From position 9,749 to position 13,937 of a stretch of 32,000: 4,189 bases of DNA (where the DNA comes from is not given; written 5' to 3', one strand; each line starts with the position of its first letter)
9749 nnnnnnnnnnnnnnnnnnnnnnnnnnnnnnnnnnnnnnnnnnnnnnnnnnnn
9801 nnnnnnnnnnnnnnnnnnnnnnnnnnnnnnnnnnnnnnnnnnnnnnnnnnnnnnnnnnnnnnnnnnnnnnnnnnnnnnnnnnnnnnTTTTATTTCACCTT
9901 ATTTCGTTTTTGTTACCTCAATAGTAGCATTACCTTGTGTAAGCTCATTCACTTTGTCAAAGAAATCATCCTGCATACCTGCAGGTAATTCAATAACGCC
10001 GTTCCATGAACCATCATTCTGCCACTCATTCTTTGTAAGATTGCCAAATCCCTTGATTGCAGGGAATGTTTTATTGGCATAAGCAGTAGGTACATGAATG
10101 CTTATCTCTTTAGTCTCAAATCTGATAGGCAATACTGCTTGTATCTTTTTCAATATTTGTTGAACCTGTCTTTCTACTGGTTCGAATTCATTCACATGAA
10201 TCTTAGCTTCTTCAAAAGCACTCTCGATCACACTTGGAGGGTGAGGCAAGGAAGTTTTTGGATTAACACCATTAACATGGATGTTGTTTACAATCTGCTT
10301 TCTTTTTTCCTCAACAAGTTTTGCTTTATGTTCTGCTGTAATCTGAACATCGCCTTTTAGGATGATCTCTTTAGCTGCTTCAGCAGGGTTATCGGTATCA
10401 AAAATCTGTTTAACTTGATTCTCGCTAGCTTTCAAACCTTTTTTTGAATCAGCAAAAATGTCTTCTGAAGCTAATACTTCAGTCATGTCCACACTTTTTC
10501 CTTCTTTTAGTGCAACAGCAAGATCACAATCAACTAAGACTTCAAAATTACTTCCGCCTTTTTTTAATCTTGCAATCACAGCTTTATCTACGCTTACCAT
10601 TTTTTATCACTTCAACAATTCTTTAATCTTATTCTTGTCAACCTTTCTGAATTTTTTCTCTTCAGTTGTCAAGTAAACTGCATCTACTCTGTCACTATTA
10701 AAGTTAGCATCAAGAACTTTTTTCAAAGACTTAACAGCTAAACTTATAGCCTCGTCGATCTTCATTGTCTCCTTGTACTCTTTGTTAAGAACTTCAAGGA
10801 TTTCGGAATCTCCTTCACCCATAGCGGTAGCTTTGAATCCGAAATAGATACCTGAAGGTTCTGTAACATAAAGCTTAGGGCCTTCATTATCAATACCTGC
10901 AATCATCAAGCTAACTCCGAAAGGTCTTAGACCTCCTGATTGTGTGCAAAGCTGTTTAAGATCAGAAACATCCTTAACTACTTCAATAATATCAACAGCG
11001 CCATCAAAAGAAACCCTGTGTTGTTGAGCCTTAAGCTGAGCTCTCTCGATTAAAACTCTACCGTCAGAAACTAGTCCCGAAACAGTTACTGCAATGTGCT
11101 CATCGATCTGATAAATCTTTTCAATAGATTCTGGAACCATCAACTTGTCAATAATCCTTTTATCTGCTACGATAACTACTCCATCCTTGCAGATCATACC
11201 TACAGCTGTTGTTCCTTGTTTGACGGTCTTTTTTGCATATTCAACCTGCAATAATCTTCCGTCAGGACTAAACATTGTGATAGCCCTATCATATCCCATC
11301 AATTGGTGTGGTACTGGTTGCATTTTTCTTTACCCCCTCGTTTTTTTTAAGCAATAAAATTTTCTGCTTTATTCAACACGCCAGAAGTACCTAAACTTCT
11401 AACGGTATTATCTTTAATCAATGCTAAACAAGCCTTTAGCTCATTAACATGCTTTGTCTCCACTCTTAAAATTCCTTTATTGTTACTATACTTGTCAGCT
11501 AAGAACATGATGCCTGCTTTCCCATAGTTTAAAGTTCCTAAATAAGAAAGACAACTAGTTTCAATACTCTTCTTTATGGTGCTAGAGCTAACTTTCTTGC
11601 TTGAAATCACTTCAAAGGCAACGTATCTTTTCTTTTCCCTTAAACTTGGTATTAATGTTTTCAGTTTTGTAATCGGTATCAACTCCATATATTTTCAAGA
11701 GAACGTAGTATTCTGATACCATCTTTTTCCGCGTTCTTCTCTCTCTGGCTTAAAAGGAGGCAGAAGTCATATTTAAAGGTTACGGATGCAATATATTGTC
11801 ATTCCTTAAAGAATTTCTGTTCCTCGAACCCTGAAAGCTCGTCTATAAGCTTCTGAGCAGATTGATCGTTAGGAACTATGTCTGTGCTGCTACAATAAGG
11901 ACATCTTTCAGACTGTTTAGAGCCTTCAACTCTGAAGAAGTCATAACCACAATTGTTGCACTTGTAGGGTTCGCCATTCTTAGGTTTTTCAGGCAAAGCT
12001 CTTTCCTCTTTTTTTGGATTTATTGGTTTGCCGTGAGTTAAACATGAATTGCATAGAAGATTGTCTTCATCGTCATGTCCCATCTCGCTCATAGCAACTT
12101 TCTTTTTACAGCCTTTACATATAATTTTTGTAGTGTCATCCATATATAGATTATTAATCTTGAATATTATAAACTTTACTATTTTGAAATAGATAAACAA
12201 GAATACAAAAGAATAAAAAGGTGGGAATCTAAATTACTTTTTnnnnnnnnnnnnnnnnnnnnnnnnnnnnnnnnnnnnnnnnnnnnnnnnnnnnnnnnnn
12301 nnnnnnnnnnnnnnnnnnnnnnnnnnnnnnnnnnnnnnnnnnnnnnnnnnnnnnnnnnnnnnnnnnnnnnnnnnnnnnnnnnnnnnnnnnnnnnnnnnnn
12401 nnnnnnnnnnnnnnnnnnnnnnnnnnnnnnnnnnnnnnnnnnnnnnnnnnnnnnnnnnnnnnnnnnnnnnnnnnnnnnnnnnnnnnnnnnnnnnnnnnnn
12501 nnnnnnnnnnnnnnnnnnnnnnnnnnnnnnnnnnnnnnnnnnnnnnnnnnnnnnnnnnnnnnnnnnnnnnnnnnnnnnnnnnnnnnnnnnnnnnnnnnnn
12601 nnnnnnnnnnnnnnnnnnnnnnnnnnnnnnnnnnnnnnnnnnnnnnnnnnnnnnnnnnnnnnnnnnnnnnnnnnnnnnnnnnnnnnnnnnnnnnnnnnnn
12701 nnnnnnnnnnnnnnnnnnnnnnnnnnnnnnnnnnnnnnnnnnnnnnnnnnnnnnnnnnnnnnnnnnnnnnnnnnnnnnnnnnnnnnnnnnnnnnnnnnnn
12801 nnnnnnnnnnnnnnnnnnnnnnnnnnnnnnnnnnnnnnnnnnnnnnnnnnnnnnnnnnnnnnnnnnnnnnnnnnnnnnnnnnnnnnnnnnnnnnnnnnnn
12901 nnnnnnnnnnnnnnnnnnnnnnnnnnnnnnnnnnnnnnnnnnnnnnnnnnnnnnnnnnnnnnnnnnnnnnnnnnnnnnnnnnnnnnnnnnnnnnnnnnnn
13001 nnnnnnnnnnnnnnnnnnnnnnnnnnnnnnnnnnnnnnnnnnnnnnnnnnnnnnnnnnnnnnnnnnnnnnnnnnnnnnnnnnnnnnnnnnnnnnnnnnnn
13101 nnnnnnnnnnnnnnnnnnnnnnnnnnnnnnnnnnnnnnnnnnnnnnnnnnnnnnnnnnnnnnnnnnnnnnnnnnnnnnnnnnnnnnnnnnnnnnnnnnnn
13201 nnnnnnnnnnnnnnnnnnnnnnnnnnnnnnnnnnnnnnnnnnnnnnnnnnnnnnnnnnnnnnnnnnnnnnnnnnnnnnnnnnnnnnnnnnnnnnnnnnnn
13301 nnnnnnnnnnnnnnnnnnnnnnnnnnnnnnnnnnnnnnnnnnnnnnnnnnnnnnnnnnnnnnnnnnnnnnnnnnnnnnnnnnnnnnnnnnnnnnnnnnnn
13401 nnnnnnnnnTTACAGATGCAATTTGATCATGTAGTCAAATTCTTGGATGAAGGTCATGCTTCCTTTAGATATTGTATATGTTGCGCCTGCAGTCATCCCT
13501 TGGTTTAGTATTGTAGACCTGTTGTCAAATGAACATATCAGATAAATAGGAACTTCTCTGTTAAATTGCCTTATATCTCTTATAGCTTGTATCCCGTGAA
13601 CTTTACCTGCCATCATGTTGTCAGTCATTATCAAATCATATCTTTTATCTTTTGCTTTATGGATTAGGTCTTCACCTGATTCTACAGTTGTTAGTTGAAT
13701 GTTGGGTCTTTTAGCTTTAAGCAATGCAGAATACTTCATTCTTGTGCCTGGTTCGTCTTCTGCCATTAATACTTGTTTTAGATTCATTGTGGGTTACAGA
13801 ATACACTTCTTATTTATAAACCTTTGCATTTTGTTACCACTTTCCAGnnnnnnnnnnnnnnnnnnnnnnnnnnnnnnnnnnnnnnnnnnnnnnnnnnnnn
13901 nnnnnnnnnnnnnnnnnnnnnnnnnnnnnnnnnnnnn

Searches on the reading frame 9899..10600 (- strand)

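Call 12: search_protein_families(library=pfam, proteins=[window:9899-10600:-], max_evalue=0.001)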
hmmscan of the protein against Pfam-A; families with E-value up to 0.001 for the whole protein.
window:9899-10600:- (233 aa): 3 families
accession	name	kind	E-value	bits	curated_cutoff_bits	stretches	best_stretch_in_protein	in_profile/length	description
PF01172.24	SBDS_N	-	5.2e-24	84.4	24.6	1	7-91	2-86/88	Shwachman-Bodian-Diamond syndrome (SBDS) N-terminal domain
PF09377.16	SBDS_domain_II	-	3e-19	69.1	27.2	1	101-162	1-62/62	SBDS protein, domain II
PF20268.4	SBDS_C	-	5.4e-17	61.9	27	1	165-230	2-69/71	SBDS protein, C-terminal domain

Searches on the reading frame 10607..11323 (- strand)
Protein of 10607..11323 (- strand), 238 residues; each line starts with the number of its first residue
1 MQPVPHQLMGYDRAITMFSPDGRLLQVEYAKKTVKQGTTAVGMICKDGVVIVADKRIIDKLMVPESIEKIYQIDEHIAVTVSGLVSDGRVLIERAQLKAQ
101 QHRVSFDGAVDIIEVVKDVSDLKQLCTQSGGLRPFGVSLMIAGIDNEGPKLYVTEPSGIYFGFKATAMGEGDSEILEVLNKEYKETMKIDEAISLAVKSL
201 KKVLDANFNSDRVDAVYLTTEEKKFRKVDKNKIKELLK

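Call 26: search_protein_families(library=pfam, proteins=[window:10607-11323:-], max_evalue=0.001)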
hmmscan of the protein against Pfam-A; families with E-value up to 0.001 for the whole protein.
window:10607-11323:- (238 aa): 2 families
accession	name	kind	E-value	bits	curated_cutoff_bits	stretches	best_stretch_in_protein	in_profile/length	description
PF00227.31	Proteasome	-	2.7e-56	190.7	22.4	1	34-216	1-187/189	Proteasome subunit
PF10584.14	Proteasome_A_N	-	6.5e-13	48.5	27.7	1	11-32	1-22/23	Proteasome subunit A N-terminal signature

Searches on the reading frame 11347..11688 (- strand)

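Call 26: search_protein_families(library=pfam, proteins=[window:11347-11688:-], max_evalue=0.001)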
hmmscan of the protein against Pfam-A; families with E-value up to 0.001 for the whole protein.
window:11347-11688:- (113 aa): 1 family
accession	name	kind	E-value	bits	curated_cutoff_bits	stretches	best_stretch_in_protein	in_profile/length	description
PF01900.24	RNase_P_Rpp14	-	7.7e-12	45.7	23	1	21-112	1-103/104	Rpp14/Pop5 family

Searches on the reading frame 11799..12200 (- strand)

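Call 26: search_protein_families(library=pfam, proteins=[window:11799-12200:-], max_evalue=0.001)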
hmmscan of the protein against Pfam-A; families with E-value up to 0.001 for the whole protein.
window:11799-12200:- (133 aa): 2 families
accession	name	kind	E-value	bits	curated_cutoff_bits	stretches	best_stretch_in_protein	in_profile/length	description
PF01155.25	HypA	-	0.00032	21.1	28.9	0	79-108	71-97/112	Hydrogenase/urease nickel incorporation, metallochaperone, hypA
PF12647.12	RNHCP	-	0.00067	20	24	0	78-106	3-32/90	RNHCP domain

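Call 28: search_protein_families(library=ncbifam, proteins=[window:11799-12200:-], max_evalue=0.1)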
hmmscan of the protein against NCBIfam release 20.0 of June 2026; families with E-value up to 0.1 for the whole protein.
window:11799-12200:- (133 aa): 6 families
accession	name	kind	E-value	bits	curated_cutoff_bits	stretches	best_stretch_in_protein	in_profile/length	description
TIGR02605.1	CxxC_CxxC_SSSS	subfamily_domain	0.0019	18.2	31.3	1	79-107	6-36/52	FmdB family zinc ribbon protein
NF001608.0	PRK00398.1-6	equivalog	0.0071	16.2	84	1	79-105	4-29/46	DNA-directed RNA polymerase subunit P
NF045767.1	RuberyRbr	equivalog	0.023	14.7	200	1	78-105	158-182/194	rubrerythrin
TIGR00613.1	reco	equivalog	0.032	13.6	48.7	0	80-126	149-197/239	DNA repair protein RecO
NF001607.0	PRK00398.1-4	equivalog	0.037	13.8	89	1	79-105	10-36/53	DNA-directed RNA polymerase subunit P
NF047912.1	ECs_2282_CxxC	subfamily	0.078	12.9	37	0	20-39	22-41/60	ECs_2282 family putative zinc-binding protein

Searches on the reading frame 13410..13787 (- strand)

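Call 26: search_protein_families(library=pfam, proteins=[window:13410-13787:-], max_evalue=0.001)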
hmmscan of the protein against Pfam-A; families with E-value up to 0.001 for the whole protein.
window:13410-13787:- (125 aa): 1 family
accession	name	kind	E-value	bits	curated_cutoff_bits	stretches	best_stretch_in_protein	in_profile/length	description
PF00072.30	Response_reg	-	2.9e-16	60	30.2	1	6-109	1-100/111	Response regulator receiver domain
